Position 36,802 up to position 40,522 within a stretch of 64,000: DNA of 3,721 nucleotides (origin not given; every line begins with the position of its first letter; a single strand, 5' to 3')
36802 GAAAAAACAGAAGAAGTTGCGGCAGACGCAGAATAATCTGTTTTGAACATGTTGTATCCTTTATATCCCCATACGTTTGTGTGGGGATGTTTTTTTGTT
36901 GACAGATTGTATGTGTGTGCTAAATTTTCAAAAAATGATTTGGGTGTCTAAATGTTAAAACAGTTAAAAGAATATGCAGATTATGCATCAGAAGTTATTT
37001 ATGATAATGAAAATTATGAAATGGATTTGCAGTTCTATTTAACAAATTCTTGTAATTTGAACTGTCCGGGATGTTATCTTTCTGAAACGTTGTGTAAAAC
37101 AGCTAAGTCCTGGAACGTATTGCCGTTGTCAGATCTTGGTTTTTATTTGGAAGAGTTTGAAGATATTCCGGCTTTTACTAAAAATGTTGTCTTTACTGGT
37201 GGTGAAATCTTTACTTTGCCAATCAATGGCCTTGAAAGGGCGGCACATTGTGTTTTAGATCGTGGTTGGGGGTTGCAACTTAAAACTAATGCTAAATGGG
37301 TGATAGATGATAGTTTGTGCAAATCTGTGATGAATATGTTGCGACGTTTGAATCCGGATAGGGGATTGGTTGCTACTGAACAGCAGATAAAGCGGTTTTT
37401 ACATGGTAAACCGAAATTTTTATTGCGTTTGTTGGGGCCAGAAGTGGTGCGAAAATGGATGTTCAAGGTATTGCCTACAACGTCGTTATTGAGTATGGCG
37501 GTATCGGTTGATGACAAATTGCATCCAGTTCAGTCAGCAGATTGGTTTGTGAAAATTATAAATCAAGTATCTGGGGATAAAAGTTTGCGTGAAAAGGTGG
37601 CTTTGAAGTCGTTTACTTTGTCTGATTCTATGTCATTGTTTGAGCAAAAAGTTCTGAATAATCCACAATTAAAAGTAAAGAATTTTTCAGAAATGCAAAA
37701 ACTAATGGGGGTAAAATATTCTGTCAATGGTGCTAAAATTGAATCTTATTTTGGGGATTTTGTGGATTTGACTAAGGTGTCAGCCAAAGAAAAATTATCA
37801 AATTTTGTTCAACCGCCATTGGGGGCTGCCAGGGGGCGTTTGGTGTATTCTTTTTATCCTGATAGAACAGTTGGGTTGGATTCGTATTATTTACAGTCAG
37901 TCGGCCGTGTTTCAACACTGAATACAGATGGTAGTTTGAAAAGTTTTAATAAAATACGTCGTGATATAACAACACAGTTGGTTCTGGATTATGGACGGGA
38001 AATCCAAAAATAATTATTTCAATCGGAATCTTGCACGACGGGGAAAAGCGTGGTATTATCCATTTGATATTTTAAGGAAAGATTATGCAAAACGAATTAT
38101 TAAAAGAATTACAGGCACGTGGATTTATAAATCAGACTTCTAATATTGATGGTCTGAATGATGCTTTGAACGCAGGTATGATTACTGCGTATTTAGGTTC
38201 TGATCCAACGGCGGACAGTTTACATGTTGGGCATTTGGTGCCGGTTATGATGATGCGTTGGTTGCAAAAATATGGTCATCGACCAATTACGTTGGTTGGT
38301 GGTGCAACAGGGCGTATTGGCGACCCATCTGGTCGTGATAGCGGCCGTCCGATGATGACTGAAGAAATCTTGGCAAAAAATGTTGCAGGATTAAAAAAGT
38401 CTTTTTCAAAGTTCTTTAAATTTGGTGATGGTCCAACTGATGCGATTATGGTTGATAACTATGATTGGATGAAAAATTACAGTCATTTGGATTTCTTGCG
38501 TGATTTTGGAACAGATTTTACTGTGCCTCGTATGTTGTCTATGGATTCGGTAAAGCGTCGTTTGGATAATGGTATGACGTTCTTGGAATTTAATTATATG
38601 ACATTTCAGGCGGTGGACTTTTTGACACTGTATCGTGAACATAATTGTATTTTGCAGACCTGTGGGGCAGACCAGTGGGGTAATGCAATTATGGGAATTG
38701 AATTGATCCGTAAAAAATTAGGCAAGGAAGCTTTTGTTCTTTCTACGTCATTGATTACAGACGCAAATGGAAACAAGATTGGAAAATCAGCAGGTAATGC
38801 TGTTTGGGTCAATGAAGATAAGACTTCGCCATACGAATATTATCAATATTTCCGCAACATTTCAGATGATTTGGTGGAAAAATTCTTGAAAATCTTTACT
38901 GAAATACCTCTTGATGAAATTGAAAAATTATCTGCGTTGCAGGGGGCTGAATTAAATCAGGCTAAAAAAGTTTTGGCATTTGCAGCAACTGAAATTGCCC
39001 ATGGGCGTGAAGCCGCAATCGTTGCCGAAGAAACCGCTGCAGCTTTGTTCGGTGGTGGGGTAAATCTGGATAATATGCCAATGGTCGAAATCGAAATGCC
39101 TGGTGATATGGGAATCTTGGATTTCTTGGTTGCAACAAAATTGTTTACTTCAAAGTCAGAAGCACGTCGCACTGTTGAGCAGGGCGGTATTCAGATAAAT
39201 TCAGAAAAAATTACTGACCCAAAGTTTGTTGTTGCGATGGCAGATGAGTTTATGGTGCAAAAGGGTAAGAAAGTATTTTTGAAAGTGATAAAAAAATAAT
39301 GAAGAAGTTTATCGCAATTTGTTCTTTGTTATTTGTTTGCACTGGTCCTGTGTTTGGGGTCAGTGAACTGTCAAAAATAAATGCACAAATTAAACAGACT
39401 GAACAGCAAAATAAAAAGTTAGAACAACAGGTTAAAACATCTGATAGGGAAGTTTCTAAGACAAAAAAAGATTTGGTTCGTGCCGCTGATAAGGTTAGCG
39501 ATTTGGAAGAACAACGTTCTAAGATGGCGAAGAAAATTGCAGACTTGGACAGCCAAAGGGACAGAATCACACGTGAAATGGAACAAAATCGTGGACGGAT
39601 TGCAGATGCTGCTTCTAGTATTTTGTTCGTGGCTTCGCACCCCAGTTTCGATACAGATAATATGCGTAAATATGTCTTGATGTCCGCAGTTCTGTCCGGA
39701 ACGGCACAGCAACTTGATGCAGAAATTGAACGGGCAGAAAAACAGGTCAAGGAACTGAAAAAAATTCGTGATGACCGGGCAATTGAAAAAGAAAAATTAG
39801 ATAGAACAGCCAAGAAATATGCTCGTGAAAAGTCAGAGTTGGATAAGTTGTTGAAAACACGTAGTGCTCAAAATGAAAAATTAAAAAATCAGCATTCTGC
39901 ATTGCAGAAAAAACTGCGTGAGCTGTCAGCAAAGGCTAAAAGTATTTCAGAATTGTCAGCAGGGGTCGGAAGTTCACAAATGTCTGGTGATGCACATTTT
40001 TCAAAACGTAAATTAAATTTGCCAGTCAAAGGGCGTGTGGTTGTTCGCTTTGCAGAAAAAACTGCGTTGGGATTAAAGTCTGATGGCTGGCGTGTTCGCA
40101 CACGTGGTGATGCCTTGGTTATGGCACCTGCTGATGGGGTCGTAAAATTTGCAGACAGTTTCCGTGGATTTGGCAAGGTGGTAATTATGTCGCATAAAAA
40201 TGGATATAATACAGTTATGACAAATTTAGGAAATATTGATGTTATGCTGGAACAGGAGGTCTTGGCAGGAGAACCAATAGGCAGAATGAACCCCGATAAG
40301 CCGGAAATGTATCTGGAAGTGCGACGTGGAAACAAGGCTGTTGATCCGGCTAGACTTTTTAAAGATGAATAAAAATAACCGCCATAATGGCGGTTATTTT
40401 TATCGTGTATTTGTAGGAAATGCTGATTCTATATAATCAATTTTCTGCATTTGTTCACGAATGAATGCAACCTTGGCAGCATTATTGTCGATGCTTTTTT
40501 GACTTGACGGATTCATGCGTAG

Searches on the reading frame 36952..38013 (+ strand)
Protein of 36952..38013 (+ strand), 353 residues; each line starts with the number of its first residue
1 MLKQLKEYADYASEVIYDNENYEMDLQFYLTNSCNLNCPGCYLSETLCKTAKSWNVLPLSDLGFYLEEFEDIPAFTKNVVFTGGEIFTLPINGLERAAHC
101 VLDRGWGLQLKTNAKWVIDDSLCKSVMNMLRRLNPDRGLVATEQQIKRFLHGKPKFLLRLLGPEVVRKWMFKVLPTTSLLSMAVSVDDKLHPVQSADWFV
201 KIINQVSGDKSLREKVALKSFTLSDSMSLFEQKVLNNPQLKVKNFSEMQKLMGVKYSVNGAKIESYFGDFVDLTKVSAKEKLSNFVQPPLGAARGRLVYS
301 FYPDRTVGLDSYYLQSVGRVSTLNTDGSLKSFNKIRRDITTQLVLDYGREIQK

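Call 3: search_protein_families(library=pfam, proteins=[window:36952-38013:+], max_evalue=1)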
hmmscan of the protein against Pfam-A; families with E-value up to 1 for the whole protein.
window:36952-38013:+ (353 aa): 2 families
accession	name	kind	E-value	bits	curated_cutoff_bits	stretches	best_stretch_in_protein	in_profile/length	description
PF04055.27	Radical_SAM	-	2.7e-05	24.8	29.5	1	30-114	3-86/166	Radical SAM superfamily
PF13353.11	Fer4_12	-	0.15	12.8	22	1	31-88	12-65/137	4Fe-4S single cluster domain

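Call 4: search_protein_families(library=ncbifam, proteins=[window:36952-38013:+], max_evalue=1)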
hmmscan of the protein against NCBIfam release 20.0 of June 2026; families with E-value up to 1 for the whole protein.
window:36952-38013:+ (353 aa): 12 families
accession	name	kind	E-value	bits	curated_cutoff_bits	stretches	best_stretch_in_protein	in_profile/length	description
NF038283.1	viperin_w_prok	equivalog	0.0009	18.5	180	1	26-129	4-106/281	viperin family antiviral radical SAM protein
TIGR04251.1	SCM_rSAM_ScmF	equivalog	0.0023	17.4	400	1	26-115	6-91/353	SynChlorMet cassette radical SAM/SPASM protein ScmF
TIGR02495.1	NrdG2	equivalog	0.0034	16.7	131.15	1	32-114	24-99/193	anaerobic ribonucleoside-triphosphate reductase activating protein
TIGR04150.1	pseudo_rSAM_GG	subfamily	0.007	15.4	250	1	21-90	119-187/407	TIGR04150 pseudo-rSAM protein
NF045574.1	sacti_mat_StsB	exception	0.012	14.5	625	1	27-86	99-152/466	StsB family radical SAM/SPASM domain sactipeptide maturase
TIGR02666.1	moaA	equivalog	0.017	14.1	284.05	1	26-85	12-69/336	GTP 3',8-cyclase MoaA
TIGR04163.1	rSAM_cobopep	equivalog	0.025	13.3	375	1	28-56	68-96/428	peptide-modifying radical SAM enzyme CbpB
TIGR04317.1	W_rSAM_matur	equivalog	0.04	13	380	1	30-120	10-93/349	tungsten cofactor oxidoreductase radical SAM maturase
TIGR04478.1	rSAM_YfkAB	equivalog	0.046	13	250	1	25-86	26-81/363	radical SAM/CxCxxxxC motif protein YfkAB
NF050035.1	rSAM_WgK_link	exception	0.069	12.1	650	1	27-88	12-69/367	radical SAM/SPASM peptide maturase WgkB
TIGR04082.1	rSAM_for_selen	equivalog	0.096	11.4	350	1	25-89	200-260/516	thio(seleno)oxazole modification radical SAM maturase SbtM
TIGR02826.1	RNR_activ_nrdG3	equivalog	0.097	12.5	151.7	1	14-86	6-72/148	anaerobic ribonucleoside-triphosphate reductase activating protein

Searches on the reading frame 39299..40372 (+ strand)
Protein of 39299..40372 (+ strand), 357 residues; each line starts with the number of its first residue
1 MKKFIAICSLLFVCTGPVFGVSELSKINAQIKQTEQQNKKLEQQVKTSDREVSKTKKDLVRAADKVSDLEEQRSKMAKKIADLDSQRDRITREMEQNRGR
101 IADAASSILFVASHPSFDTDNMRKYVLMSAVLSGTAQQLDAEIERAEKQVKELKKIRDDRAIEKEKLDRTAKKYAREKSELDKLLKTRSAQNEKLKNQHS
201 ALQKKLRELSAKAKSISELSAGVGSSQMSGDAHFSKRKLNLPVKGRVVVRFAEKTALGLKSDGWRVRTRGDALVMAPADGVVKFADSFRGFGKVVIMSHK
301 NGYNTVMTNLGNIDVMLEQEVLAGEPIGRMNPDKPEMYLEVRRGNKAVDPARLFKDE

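Call 3: search_protein_families(library=pfam, proteins=[window:39299-40372:+], max_evalue=1)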
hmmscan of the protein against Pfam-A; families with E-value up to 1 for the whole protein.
window:39299-40372:+ (357 aa): 30 families (the best 25 are shown)
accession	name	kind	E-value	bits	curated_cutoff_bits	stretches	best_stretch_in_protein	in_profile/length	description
PF01551.29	Peptidase_M23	-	1.1e-16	61.3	28.7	1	262-350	4-96/96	Peptidase family M23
PF11932.13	DUF3450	-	2.5e-07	30.7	32.6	2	10-96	5-90/241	Protein of unknown function (DUF3450)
PF25450.1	Rab11-FIP3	-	1.9e-05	25.4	31.9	2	140-220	31-112/125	Rab11-FIP3-like domain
PF08614.16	ATG16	-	0.00026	21.6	33.7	2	139-225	41-134/200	Autophagy protein 16 (ATG16)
PF05266.19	DUF724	-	0.00039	20.8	38.4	1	21-107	94-180/188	Protein of unknown function (DUF724)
PF07996.16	T4SS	-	0.00055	20.8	24.7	2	115-218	3-106/197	Type IV secretion system proteins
PF09728.14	Taxilin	-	0.0011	18.7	30.3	2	22-105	189-272/302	Myosin-like coiled-coil protein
PF13863.11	DUF4200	-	0.0017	19.1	29.7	2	136-210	33-107/119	Domain of unknown function (DUF4200)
PF06009.19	Laminin_II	-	0.0018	18.7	33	1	23-105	18-103/138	Laminin Domain II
PF13851.11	GAS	-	0.0057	16.5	32.3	1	136-215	56-131/200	Growth-arrest specific micro-tubule binding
PF06008.19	Laminin_I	-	0.01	16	34.6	1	24-111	157-248/259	Laminin Domain I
PF15619.11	Lebercilin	-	0.012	15.6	34.3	1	131-168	85-123/193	Ciliary protein causing Leber congenital amaurosis disease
PF17675.6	APG6_N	-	0.014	16.2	45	1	31-96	39-99/132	Apg6 coiled-coil region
PF05278.17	PEARLI-4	-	0.016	15.3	29.9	1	28-94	150-216/234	Arabidopsis phospholipase-like protein (PEARLI 4)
PF04977.20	DivIC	-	0.019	15.2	28.9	1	16-58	11-53/80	Septum formation initiator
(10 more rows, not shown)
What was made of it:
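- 39299..40372 (+): Context: EnvC-like coiled-coil plus M23 peptidase, the conserved right-hand neighbour of the locus. Pfam M23 61.3 bits (call 3).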
